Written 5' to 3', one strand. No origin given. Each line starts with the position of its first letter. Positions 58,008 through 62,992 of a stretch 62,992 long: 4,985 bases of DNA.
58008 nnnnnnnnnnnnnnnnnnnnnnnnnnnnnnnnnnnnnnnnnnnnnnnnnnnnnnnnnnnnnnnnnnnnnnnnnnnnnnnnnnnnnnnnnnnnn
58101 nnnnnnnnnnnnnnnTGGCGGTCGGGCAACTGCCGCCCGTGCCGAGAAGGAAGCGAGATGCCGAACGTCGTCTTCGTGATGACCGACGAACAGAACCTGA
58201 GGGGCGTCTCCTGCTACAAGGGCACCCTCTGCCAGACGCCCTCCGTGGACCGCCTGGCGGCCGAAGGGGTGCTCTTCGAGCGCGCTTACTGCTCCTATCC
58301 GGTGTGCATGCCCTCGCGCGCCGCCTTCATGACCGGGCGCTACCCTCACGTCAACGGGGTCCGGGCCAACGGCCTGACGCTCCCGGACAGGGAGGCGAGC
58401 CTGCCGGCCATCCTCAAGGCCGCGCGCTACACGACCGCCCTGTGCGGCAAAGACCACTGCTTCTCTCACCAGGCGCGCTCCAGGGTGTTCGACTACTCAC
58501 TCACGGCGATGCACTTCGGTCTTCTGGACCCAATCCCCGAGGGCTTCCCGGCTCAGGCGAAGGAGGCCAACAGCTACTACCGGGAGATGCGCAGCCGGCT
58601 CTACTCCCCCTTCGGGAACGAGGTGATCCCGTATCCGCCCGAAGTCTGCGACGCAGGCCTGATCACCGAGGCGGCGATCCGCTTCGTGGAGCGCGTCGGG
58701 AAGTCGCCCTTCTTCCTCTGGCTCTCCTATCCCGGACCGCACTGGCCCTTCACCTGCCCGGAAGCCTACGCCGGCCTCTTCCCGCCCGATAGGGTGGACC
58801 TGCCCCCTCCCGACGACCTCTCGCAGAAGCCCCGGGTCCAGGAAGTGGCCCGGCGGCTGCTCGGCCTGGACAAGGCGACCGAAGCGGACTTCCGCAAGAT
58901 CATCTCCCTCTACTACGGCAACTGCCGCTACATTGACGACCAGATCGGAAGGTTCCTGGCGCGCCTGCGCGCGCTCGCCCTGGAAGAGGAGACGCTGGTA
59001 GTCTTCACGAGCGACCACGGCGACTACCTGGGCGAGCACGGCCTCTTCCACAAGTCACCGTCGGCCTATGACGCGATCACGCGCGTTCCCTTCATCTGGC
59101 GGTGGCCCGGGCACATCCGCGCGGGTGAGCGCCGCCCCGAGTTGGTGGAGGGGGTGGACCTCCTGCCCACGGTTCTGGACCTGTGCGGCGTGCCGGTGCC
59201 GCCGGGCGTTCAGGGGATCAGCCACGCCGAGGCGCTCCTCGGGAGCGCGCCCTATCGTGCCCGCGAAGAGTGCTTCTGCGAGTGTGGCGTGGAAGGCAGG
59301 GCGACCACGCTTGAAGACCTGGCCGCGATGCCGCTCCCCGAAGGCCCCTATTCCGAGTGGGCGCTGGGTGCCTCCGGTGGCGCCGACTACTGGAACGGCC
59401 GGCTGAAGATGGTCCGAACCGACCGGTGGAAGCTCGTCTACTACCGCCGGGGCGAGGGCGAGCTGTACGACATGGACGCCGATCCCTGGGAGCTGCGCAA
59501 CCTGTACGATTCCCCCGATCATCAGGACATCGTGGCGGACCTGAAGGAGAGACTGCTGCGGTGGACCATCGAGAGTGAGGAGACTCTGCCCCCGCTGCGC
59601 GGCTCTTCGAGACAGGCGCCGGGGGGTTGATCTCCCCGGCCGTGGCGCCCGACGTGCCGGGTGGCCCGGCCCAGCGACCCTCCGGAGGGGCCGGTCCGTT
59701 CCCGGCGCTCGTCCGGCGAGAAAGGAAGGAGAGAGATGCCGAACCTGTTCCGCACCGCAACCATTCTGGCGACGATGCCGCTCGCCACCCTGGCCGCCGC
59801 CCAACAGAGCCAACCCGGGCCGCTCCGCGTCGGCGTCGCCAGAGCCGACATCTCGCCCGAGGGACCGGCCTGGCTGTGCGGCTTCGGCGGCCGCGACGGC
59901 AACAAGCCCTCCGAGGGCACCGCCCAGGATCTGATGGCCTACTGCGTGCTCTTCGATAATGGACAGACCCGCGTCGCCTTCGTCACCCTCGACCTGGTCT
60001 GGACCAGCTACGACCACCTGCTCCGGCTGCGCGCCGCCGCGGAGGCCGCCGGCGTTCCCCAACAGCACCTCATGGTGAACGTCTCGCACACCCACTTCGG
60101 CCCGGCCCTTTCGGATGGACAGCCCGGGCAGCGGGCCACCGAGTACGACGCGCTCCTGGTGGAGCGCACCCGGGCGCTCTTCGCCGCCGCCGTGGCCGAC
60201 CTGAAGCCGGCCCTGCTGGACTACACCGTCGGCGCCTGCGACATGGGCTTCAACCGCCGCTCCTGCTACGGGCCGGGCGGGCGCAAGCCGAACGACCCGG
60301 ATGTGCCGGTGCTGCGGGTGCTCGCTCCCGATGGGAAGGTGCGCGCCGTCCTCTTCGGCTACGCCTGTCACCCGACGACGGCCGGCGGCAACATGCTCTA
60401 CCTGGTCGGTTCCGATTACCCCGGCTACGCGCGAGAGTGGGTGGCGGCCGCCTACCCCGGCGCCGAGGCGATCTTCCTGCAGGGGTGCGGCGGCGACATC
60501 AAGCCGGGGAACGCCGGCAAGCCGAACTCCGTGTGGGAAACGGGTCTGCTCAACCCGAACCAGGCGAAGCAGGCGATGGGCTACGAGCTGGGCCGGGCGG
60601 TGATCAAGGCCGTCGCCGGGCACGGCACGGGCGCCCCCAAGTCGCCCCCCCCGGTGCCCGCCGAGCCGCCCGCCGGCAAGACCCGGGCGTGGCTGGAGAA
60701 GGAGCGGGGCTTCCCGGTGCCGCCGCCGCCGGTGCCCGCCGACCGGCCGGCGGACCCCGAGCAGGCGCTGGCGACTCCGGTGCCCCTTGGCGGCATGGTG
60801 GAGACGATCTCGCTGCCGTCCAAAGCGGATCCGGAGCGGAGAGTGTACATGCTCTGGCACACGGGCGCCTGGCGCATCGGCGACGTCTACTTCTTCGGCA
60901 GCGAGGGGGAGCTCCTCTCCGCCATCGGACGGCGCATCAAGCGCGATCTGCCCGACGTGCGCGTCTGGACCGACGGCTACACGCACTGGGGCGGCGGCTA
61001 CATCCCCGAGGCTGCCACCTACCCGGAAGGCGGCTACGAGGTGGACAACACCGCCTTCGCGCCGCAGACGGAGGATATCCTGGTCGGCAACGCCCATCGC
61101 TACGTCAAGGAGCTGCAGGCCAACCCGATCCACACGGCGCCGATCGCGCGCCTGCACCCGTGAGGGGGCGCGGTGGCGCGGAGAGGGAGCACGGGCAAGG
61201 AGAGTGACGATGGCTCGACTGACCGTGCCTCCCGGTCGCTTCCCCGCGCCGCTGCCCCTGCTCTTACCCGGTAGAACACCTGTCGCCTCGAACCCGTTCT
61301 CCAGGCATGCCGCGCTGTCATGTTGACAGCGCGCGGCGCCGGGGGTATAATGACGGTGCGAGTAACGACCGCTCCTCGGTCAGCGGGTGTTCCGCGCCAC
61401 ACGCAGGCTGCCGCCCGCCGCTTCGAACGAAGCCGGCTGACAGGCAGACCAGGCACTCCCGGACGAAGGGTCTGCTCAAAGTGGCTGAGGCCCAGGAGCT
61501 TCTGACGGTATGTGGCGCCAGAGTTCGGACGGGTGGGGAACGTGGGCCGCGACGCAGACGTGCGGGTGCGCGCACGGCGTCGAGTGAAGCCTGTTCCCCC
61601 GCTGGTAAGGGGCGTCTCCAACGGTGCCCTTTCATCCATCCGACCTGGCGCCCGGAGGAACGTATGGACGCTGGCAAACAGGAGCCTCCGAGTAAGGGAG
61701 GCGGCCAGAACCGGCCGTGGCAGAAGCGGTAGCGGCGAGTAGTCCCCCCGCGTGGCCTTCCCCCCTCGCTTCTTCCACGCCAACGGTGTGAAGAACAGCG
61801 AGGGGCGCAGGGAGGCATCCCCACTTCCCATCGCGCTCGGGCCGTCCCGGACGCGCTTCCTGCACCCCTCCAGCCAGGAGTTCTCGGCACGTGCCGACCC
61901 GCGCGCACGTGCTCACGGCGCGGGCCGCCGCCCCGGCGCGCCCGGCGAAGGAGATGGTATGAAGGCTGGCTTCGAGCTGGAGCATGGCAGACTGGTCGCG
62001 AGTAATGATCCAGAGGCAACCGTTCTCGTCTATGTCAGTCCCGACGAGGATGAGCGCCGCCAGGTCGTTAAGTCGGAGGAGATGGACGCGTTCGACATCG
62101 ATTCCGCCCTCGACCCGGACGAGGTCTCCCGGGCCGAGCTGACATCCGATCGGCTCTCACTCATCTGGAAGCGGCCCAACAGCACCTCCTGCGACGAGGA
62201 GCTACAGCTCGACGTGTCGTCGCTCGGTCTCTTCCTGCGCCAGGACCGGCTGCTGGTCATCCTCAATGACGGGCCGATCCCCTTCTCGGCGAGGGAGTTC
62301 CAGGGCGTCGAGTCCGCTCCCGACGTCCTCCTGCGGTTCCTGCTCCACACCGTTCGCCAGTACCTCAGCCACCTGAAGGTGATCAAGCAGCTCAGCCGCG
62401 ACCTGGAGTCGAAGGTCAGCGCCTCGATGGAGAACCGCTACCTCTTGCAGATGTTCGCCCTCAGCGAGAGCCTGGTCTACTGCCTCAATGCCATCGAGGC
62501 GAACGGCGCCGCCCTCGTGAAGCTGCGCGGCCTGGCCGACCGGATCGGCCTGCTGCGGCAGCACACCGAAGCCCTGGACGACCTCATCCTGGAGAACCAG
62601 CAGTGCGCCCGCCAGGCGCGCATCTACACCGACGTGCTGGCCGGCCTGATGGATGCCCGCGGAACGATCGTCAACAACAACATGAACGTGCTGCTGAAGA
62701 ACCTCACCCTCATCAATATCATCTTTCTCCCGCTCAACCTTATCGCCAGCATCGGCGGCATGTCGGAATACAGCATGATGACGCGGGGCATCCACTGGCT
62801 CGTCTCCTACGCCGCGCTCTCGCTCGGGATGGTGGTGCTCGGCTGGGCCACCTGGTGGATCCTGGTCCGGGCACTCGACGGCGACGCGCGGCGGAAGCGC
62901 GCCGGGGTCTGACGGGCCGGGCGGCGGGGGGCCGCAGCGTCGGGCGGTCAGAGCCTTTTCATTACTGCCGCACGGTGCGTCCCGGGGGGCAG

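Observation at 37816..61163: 23-kb co-directional array of heparinase II/III-like, ceramidase-N-like, beta-helix, FG-GAP and sulfatase genes: candidate undescribed sulfated-glycan degradation system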

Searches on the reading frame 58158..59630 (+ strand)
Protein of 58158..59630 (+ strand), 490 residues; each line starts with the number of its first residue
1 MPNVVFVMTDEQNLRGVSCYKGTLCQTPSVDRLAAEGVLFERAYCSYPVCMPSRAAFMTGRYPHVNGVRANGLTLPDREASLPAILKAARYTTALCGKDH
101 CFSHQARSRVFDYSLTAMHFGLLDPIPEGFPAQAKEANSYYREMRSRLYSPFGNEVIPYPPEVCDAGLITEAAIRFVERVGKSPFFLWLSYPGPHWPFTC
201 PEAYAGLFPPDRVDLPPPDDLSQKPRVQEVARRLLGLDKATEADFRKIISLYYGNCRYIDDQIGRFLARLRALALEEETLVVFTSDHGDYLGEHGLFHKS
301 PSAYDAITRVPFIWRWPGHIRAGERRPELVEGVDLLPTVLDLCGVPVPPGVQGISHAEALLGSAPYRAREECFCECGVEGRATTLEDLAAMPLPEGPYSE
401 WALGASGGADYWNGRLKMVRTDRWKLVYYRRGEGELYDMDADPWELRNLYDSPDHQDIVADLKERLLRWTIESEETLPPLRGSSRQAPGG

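Call 3: search_protein_families(library=pfam, proteins=[window:58158-59630:+], max_evalue=0.01)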
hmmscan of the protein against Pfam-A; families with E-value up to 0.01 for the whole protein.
window:58158-59630:+ (490 aa): 3 families
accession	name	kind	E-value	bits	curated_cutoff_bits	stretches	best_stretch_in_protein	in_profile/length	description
PF00884.28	Sulfatase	-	2.1e-55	188.6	25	1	2-345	1-301/301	Sulfatase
PF16347.10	SGSH_C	-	1.4e-25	90.7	29.3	2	292-373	1-81/154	N-sulphoglucosamine sulphohydrolase, C-terminal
PF01663.27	Phosphodiest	-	1.1e-10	42.1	23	2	25-79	18-73/342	Type I phosphodiesterase / nucleotide pyrophosphatase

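Call 9: search_protein_families(library=ncbifam, proteins=[window:58158-59630:+], max_evalue=0.01)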
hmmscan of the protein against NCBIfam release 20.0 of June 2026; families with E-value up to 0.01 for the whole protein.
window:58158-59630:+ (490 aa): 18 families
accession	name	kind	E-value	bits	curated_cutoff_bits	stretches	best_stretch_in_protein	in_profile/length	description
NF010322.0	PRK13759.1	equivalog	1.9e-66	224.5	481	2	169-470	185-457/486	arylsulfatase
TIGR03417.1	chol_sulfatase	equivalog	7.6e-55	186.7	433.45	2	2-381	3-382/500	choline-sulfatase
NF045661.1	HdlasePehA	equivalog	1.5e-46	159.1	900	3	160-375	177-407/506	phosphoric/sulfuric ester hydrolase PehA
NF052527.1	Mn_arylsulf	exception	4.7e-44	151.1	850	3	171-345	185-361/479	manganese-dependent arylsulfatase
NF053595.1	LptchSynLtaSGpos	equivalog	6.2e-06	25.1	970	1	247-346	425-529/626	lipoteichoic acid synthase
NF053859.1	polymyxin_MCR13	exception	2.1e-05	23.6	1250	1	246-320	410-488/541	MCR-13 family phosphoethanolamine--lipid A transferase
NF051873.1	AlkPhosPhoY32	equivalog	2.2e-05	23.2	1000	0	298-354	484-536/539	alkaline phosphatase PhoY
NF033408.5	polymyxin_MCR3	exception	2.6e-05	23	1225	1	249-321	413-489/540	MCR-3 family phosphoethanolamine--lipid A transferase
NF038075.1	fam_STM4013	hypoth_equivalog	0.00011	21.8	250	1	257-312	205-256/261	STM4013/SEN3800 family hydrolase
NF028537.1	P_eth_NH2_trans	domain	0.00011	20.9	500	1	246-314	407-479/527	phosphoethanolamine--lipid A transferase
NF033409.0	poly_MCR3_broad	equivalog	0.0002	20.1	1075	1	249-319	409-483/535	MCR-3-related phosphoethanolamine--lipid A transferase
NF033836.1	polymyxin_MCR9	exception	0.00031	19.5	1240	1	247-321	411-489/539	MCR-9 family phosphoethanolamine--lipid A transferase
NF047438.1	polymyxin_MCR12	exception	0.00035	19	1200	1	248-320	419-495/548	MCR-12 family phosphoethanolamine--lipid A transferase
NF033671.1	polymyxin_MCR7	exception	0.001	17.8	1250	1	247-320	409-486/539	MCR-7 family phosphoethanolamine--lipid A transferase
NF033862.2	polymyxin_MCR10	exception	0.001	17.8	1250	1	247-322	411-490/539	MCR-10 family phosphoethanolamine--lipid A transferase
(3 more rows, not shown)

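Call 35: search_solved_structures(query=window:58158-59630:+, max_evalue=1e-20)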
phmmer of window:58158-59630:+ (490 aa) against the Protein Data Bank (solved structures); distinct sequences matched with E-value up to 1e-20: 55.
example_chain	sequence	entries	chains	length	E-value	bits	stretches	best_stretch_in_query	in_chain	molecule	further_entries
4upl_A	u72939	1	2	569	2.6e-51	178.1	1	165-473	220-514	SULFATASE FAMILY PROTEIN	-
5g2v_A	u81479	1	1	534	6e-47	163.6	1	2-104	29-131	N-ACETYLGLUCOSAMINE-6-SULFATASE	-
7p24_AAA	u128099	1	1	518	3e-45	158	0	240-369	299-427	Mucin-desulfating sulfatase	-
9ihk_D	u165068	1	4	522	1.2e-44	156.1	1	2-361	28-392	Sulfatase_S1_30A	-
9s03_A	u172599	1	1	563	7.3e-44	153.5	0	2-101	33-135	Putative sulfatase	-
9s8y_A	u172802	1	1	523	4.1e-43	151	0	249-371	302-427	Sulfatase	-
4upi_A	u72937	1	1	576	2e-42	148.7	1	156-470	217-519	SULFATASE FAMILY PROTEIN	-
7ebp_A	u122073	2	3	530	2.5e-41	145.1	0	249-371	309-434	Sulfatase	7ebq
9koq_A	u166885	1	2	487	4e-40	141.1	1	2-343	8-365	Sulfatase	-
7oz8_AAA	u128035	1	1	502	1.3e-39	139.4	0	181-353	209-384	Choline-sulfatase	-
7lha_A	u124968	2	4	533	5e-36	127.6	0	244-373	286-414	Exo-L-galactose-6-sulfatase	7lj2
6ust_A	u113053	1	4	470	2.9e-35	125.1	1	2-352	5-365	N-acetylgalactosamine 6-sulfate sulfatase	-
2vqr_A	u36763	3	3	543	1.4e-33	119.5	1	24-479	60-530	PUTATIVE SULFATASE | Multifunctional alkaline phosphatase superfamily protein pRL90232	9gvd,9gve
6pt4_B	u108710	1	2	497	2.5e-33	118.7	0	182-346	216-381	exo-2S-iota carrageenan S1 sulfatase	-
6ioz_A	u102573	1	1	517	2.7e-33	118.6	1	3-321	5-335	Iduronate 2-sulfatase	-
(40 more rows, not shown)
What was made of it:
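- Closest known: Glycosaminoglycan. Same: The nearest characterised carbohydrate sulfatases to S include GlcNAc-6-O-sulfatases (5g2v, 7p24; call 35).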

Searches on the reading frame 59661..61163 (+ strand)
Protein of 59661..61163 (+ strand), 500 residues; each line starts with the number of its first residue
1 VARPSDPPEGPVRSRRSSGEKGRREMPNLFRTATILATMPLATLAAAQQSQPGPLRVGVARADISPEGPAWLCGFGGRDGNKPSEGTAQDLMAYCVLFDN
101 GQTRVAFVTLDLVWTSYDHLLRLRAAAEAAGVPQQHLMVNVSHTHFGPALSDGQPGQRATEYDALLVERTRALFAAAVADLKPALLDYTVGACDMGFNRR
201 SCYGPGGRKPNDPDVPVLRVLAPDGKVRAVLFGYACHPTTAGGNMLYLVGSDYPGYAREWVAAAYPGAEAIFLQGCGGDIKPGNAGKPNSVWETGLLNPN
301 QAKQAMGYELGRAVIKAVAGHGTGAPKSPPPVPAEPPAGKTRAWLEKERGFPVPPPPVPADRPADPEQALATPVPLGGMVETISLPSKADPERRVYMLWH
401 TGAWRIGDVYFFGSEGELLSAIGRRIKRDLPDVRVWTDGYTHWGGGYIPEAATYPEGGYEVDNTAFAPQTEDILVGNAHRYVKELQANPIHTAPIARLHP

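Call 3: search_protein_families(library=pfam, proteins=[window:59661-61163:+], max_evalue=0.01)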
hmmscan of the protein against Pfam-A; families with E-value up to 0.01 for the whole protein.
window:59661-61163:+ (500 aa): 1 family
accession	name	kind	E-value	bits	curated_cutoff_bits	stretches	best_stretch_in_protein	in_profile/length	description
PF04734.18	Ceramidase_alk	-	0.0029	16.8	32.1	0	56-149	2-99/509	Neutral/alkaline non-lysosomal ceramidase, N-terminal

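Call 9: search_protein_families(library=ncbifam, proteins=[window:59661-61163:+], max_evalue=0.01)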
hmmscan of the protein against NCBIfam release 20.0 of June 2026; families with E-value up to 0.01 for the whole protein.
window:59661-61163:+ (500 aa): 0 families

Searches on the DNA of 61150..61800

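Call 78: search_rna_families(source=window, start=61150, end=61800, threshold=evalue, max_evalue=1)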
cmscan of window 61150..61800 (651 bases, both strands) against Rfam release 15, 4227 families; matches with E-value up to 1: 2.
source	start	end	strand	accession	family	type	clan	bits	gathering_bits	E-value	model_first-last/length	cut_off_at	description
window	61368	61544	+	RF00380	Magnesium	Cis-reg; riboswitch;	-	42.9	44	5.4e-08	1-169/169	no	M-box riboswitch aptamer (ykoK leader)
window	61173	61258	-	RF03525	mir-1343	Gene; miRNA;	-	20.7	51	0.9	1-82/82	no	mir-1343 microRNA precursor family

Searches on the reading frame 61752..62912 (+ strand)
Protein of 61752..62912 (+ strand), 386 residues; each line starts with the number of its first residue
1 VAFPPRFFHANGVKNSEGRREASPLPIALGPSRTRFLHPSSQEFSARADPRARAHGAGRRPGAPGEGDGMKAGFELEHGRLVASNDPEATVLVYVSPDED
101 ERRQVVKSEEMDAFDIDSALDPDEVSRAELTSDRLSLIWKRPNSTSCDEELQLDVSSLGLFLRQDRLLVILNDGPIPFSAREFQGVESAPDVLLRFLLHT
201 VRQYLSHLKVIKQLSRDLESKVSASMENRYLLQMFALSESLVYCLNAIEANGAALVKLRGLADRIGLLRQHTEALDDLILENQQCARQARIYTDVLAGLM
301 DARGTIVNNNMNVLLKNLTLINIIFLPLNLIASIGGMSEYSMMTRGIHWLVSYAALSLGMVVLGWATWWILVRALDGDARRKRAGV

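Call 10: search_protein_families(library=pfam, proteins=[window:61752-62912:+], max_evalue=0.001)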
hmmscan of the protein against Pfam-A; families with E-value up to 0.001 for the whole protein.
window:61752-62912:+ (386 aa): 1 family
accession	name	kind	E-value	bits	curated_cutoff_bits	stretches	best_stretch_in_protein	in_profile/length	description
PF01544.23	CorA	-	3.8e-22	79.4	27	1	95-371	10-290/292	CorA-like Mg2+ transporter protein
